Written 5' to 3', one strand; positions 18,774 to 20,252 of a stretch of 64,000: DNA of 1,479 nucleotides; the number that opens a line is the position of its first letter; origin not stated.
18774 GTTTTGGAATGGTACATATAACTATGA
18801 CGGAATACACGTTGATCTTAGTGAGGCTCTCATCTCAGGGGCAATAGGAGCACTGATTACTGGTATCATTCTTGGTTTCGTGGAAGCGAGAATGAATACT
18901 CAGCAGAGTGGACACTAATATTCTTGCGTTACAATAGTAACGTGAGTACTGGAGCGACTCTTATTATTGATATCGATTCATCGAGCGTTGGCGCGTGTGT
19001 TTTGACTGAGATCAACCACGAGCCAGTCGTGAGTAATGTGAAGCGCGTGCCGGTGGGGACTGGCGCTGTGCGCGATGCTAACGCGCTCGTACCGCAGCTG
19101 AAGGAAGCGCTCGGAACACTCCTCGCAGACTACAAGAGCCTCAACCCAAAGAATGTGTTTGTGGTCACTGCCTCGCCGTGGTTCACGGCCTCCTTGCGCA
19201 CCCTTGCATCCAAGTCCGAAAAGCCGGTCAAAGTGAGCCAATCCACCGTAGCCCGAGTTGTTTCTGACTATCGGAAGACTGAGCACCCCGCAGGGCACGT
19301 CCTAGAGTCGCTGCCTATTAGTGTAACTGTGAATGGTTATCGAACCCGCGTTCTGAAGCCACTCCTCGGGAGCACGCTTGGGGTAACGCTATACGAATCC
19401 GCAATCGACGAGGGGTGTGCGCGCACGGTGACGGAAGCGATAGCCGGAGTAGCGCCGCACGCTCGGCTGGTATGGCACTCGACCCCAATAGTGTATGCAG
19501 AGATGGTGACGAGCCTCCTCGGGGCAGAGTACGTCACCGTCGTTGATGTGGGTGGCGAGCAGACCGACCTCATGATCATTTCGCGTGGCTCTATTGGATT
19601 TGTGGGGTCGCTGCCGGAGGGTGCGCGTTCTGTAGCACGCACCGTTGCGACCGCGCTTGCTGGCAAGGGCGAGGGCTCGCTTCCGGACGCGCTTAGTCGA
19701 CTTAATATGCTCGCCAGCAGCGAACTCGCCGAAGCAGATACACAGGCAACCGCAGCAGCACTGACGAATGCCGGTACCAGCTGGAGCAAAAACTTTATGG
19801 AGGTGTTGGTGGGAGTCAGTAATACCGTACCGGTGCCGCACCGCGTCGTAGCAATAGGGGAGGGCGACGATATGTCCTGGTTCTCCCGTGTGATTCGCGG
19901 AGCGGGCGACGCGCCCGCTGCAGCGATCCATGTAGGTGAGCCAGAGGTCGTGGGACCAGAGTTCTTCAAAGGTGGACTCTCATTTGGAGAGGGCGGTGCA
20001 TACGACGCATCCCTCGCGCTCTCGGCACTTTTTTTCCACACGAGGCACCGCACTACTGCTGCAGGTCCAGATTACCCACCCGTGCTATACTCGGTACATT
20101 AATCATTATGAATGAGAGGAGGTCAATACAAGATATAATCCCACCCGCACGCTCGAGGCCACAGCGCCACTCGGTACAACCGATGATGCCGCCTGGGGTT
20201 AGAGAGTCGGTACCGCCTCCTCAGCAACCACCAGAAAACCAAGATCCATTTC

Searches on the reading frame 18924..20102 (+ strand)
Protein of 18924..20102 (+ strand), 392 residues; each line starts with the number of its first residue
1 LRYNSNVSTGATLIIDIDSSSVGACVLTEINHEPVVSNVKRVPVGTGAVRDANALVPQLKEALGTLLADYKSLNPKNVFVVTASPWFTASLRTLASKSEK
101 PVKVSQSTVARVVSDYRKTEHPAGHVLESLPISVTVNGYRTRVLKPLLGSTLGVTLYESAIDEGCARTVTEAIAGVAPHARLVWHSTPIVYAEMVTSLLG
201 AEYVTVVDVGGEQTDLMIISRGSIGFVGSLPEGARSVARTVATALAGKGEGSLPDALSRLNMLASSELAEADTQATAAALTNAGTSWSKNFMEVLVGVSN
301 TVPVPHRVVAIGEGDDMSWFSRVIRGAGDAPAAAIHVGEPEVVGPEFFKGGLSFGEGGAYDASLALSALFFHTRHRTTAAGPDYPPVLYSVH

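Call 10: search_protein_families(library=pfam, proteins=[window:18924-20102:+], max_evalue=0.01)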
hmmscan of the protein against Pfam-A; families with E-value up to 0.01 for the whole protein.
window:18924-20102:+ (392 aa): 1 family
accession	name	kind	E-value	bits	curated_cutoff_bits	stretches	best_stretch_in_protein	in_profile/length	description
PF14450.12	FtsA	-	0.0033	18.2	31.8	1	206-245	2-41/127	Cell division protein FtsA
